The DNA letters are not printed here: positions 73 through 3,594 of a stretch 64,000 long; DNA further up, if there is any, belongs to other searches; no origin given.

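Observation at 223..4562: Stand-alone CHAT (caspase-like) TPR protease with a co-directional lipoprotein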

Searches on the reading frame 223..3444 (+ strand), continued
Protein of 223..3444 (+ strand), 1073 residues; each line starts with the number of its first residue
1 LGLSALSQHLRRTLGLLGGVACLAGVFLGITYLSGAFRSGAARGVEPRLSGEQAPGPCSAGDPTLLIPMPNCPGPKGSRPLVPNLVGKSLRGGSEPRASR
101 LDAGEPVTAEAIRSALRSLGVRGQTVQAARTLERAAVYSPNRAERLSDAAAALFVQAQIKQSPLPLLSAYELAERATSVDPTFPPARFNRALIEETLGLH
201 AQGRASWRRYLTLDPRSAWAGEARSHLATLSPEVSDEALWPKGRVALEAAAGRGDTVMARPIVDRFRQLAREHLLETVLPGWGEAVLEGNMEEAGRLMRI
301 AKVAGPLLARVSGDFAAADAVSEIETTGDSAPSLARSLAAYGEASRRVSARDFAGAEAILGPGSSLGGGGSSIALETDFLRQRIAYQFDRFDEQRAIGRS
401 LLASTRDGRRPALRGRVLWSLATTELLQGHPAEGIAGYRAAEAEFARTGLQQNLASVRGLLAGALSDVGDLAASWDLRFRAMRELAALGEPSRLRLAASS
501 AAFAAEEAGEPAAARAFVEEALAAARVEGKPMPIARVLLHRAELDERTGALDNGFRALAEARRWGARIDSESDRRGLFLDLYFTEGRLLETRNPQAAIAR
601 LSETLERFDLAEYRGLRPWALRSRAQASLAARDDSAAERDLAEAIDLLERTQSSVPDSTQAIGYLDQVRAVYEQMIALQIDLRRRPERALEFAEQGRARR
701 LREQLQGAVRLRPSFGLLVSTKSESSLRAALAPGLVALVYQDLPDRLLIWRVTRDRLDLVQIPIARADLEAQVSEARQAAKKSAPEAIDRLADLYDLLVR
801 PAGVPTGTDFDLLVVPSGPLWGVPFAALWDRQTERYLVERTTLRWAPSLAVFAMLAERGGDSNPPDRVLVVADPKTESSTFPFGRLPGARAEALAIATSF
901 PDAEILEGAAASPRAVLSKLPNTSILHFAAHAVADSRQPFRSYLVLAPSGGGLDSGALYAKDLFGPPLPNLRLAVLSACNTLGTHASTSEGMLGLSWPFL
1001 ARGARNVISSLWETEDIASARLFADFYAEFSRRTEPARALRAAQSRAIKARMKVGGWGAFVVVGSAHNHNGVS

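Call 56: search_protein_families(library=pfam, proteins=[L006:12128-13684:+, L006:5693-6691:-, L006:6808-7566:-, L005:5985-6683:-, L005:11225-11998:-], max_evalue=0.01)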
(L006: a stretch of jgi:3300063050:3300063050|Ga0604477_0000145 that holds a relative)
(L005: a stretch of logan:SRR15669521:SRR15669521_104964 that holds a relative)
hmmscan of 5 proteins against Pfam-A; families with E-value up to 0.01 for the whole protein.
L006:12128-13684:+ (518 aa): 1 family
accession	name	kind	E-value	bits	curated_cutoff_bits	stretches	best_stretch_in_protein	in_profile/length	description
PF19872.4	DUF6345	-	2.2e-13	50.6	26.9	1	48-203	13-183/221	Family of unknown function (DUF6345)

L006:5693-6691:- (332 aa): 1 family
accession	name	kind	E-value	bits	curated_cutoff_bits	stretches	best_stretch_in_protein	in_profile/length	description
PF13490.11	zf-HC2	-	8e-10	39.1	22.2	1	12-40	6-34/35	Putative zinc-finger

L006:6808-7566:- (252 aa): 2 families
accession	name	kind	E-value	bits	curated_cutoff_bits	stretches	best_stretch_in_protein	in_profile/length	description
PF08281.18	Sigma70_r4_2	-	0.0002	21.4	25.7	1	179-231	2-54/54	Sigma-70, region 4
PF04542.20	Sigma70_r2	-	0.0038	17.4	24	0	18-78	9-67/71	Sigma-70 region 2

L005:5985-6683:- (232 aa): 0 families

L005:11225-11998:- (257 aa): 0 families

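Call 59: search_solved_structures(query=A2, max_evalue=1, show_alignments=2)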
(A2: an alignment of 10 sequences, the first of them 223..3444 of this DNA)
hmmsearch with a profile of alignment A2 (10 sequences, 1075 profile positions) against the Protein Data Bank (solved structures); distinct sequences matched with E-value up to 1: 34.
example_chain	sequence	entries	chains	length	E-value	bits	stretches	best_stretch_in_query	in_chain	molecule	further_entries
8rot_B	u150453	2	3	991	3.3e-17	64.9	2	906-1049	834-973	CHAT domain-containing protein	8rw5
4i9c_A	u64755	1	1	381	7.4e-05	24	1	394-494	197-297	Response regulator aspartate phosphatase F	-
3ulq_A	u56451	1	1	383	7.5e-05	24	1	394-494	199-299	Response regulator aspartate phosphatase F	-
4i9e_A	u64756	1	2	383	7.5e-05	24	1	394-494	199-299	Response regulator aspartate phosphatase F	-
9k7u_A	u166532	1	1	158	0.0011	20.2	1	425-527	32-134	Heter-Zn2-HEHE-22A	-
9qhb_A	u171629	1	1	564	0.0043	18.2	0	130-222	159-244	Engineered tetratricopeptide repeat protein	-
9qhc_A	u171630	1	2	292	0.006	17.7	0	126-222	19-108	Engineered tetratricopeptide repeat protein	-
5fzr_A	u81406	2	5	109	0.0079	17.3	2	117-202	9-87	DESIGNED TPR PROTEIN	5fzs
2pl2_A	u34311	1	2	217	0.0088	17.2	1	149-220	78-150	Hypothetical conserved protein TTC0263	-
5fzq_A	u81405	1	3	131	0.013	16.6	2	117-202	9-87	DESIGNED TPR PROTEIN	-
8bu0_A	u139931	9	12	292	0.016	16.3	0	125-222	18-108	Consensus tetratricopeptide repeat protein | Crystal structure of an 8-repeat consensus TPR superhelix with Zinc. | Monomer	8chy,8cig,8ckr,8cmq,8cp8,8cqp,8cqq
6vl6_B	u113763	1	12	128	0.018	16.1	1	117-234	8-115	T33_dn2B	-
1na0_A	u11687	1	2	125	0.035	15.2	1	121-227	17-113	designed protein CTPR3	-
3gw4_A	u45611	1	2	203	0.039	15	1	362-515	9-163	Uncharacterized protein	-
1w3b_A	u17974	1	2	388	0.062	14.3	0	123-217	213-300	UDP-N-ACETYLGLUCOSAMINE--PEPTIDE N-ACETYLGLUCOSAMINYLTRANSFERASE 110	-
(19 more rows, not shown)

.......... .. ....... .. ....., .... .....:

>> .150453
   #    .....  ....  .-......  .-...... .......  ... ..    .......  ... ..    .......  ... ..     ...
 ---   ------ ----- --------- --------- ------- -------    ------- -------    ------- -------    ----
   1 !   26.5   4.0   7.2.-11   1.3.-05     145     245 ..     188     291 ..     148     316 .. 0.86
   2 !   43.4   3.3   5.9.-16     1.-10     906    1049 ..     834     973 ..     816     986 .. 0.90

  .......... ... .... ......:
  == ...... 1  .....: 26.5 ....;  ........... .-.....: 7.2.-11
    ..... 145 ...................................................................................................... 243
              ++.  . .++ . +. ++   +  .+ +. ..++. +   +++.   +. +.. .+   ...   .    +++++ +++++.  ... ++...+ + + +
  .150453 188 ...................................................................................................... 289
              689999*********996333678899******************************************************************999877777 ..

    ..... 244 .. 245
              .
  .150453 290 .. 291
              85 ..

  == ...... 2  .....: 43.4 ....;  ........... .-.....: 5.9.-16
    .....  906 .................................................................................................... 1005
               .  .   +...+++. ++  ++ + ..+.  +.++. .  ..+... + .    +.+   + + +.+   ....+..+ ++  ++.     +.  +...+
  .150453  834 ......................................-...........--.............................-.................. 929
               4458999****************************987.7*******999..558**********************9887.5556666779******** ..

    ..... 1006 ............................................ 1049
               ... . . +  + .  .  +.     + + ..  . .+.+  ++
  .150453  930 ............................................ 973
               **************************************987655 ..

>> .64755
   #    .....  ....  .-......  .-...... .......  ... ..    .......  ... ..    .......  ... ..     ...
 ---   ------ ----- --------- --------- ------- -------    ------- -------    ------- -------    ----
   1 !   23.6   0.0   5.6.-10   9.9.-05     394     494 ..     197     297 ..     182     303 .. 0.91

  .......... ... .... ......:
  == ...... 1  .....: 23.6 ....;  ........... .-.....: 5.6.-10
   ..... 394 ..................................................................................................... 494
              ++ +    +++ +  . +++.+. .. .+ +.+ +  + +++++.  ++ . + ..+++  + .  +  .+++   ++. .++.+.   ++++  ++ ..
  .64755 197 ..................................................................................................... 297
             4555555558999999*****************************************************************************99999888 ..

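Call 68: find_encoding_contigs(protein=P0014, flank=6000, max_places=2)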
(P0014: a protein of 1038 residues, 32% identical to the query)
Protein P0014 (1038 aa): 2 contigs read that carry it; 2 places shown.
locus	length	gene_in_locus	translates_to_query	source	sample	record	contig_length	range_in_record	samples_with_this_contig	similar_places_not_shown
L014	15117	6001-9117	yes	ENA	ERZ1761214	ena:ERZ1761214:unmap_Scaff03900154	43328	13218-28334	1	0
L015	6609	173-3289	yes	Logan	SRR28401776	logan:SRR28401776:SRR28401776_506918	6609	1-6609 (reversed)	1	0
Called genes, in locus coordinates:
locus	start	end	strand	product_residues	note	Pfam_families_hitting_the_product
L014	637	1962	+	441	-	-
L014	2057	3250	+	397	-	-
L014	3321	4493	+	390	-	PF05658:YadA_head (weak), PF13884:Peptidase_S74 (faint)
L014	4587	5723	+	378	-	PF05658:YadA_head (weak), PF13884:Peptidase_S74 (faint)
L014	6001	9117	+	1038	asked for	PF12770:CHAT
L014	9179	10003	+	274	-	-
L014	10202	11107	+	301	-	-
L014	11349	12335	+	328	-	-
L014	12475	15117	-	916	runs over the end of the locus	PF06452:CBM9_1, PF19313:DUF5916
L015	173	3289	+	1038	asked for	PF12770:CHAT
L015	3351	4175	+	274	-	-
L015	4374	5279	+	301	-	-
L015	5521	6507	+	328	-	-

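Call 69: find_encoding_contigs(protein=P0017, flank=6000, max_places=2)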
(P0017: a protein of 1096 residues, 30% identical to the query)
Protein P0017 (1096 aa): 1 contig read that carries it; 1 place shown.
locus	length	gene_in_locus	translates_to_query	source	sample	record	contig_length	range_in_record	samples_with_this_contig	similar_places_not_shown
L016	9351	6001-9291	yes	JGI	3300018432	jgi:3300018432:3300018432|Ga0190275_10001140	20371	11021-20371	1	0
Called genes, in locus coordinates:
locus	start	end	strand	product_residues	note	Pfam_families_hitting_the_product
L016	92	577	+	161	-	PF19780:DUF6265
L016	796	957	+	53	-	-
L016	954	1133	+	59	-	-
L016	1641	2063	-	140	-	PF08837:DUF1810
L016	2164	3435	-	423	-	PF10137:CAP12-PCTIR_TIR, PF20016:ThsA_Macro (weak)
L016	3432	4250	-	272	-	PF02146:SIR2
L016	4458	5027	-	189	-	PF05685:Uma2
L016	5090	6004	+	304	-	PF08281:Sigma70_r4_2 (faint)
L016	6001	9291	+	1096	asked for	PF13432:TPR_16 (faint), PF13414:TPR_11 (faint), PF13431:TPR_17 (faint), PF12770:CHAT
